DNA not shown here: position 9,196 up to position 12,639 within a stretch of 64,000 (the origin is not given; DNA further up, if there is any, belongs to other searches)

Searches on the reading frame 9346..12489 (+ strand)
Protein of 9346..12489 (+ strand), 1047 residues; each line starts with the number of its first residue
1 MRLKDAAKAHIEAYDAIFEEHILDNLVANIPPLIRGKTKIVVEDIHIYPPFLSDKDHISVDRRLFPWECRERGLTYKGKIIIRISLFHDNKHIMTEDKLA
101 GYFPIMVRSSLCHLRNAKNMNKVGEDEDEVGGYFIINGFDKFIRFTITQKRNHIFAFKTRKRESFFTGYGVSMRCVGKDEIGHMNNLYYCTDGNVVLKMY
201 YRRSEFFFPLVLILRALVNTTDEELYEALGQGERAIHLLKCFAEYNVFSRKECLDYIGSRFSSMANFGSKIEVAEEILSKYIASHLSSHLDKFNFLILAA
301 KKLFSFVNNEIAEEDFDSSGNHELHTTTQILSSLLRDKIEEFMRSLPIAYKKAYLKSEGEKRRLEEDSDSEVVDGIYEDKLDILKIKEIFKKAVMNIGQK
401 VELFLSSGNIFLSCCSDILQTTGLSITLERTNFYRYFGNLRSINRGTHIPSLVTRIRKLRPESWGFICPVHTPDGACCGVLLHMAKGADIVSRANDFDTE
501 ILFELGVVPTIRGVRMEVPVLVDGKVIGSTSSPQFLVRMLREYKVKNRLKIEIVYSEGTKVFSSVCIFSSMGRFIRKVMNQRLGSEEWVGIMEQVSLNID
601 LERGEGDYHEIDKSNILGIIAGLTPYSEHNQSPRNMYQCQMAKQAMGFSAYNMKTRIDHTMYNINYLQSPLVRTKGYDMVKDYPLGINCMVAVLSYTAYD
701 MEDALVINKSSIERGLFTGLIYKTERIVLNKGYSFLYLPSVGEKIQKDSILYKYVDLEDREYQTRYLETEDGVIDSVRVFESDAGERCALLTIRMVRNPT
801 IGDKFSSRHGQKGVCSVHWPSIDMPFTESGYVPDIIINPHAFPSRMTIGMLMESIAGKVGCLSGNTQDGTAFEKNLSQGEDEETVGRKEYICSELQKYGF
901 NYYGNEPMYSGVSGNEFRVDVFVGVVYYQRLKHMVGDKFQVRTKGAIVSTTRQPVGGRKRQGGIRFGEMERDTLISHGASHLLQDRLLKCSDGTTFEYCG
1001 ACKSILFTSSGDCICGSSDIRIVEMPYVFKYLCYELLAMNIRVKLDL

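Call 37: search_protein_families(library=pfam, proteins=[window:9346-12489:+], max_evalue=0.001)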
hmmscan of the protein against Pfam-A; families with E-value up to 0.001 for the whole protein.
window:9346-12489:+ (1047 aa): 6 families
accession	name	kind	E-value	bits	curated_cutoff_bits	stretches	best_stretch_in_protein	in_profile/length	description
PF00562.33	RNA_pol_Rpb2_6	-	3.2e-113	379.1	23.4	2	741-960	144-373/373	RNA polymerase Rpb2, domain 6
PF04563.20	RNA_pol_Rpb2_1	-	1.1e-25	90.9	28.2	1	36-348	39-178/203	RNA polymerase beta subunit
PF04560.25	RNA_pol_Rpb2_7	-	2.5e-21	76.3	32.1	1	962-1045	1-84/87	RNA polymerase Rpb2, domain 7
PF04565.21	RNA_pol_Rpb2_3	-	5e-19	68.7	21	1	427-490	2-68/68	RNA polymerase Rpb2, domain 3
PF04561.19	RNA_pol_Rpb2_2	-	6.4e-09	36.2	21.7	1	151-324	2-189/190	RNA polymerase Rpb2, domain 2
PF04566.18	RNA_pol_Rpb2_4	-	4.2e-05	24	28.7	1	520-577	1-57/62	RNA polymerase Rpb2, domain 4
